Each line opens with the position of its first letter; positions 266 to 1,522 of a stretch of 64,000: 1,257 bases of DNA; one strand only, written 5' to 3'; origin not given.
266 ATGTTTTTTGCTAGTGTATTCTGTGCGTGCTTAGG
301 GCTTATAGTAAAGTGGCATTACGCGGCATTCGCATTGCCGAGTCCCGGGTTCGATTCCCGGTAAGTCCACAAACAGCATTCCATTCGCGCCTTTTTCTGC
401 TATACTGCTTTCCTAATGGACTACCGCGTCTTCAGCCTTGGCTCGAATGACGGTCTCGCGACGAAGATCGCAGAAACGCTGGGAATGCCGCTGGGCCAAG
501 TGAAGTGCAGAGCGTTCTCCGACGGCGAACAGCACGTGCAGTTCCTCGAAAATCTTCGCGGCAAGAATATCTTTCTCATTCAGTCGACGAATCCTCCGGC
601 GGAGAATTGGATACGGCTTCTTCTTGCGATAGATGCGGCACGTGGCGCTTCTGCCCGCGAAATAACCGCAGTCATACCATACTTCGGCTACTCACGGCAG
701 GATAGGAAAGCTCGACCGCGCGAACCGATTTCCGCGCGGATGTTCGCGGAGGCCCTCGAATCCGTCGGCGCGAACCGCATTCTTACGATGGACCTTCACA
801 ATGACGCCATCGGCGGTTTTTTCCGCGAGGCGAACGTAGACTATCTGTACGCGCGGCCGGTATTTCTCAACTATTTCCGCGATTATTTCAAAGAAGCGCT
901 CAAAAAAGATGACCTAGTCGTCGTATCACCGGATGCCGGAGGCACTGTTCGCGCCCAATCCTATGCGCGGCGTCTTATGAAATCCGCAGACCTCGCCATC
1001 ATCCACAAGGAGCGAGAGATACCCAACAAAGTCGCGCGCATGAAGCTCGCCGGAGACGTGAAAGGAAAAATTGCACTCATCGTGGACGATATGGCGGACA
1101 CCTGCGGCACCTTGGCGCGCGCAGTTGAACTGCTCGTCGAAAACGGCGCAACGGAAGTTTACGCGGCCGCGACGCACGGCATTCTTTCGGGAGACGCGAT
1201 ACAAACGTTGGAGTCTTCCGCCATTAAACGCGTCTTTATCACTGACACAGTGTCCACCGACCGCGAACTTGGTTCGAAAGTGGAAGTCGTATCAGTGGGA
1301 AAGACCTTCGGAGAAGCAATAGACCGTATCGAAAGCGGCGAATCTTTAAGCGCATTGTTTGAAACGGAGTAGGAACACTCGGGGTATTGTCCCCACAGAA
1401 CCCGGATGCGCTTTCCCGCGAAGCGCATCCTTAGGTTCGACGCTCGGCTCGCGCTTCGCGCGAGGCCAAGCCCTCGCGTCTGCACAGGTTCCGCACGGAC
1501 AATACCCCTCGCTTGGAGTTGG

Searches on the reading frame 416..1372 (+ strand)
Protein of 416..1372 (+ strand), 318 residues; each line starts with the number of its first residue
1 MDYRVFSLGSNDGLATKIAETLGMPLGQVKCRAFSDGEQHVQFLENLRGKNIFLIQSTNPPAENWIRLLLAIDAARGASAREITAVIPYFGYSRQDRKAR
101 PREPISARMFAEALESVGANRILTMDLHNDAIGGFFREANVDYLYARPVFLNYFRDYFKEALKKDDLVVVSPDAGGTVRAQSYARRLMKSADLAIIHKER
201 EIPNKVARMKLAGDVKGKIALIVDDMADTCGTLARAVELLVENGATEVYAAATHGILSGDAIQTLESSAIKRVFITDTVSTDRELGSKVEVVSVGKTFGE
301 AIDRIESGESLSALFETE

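Call 90: search_protein_families(library=pfam, proteins=[window:416-1372:+], max_evalue=0.0001)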
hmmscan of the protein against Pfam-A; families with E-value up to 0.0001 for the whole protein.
window:416-1372:+ (318 aa): 3 families
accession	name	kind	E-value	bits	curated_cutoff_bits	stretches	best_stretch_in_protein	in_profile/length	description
PF13793.12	Pribosyltran_N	-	6.6e-42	142.5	25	1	4-118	2-117/117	N-terminal domain of ribose phosphate pyrophosphokinase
PF14572.12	Pribosyl_synth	-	2.8e-29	102.8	27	1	205-315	71-183/184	Phosphoribosyl synthetase-associated domain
PF00156.33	Pribosyltran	-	1.8e-16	60.3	26.3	1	159-259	24-125/158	Phosphoribosyl transferase domain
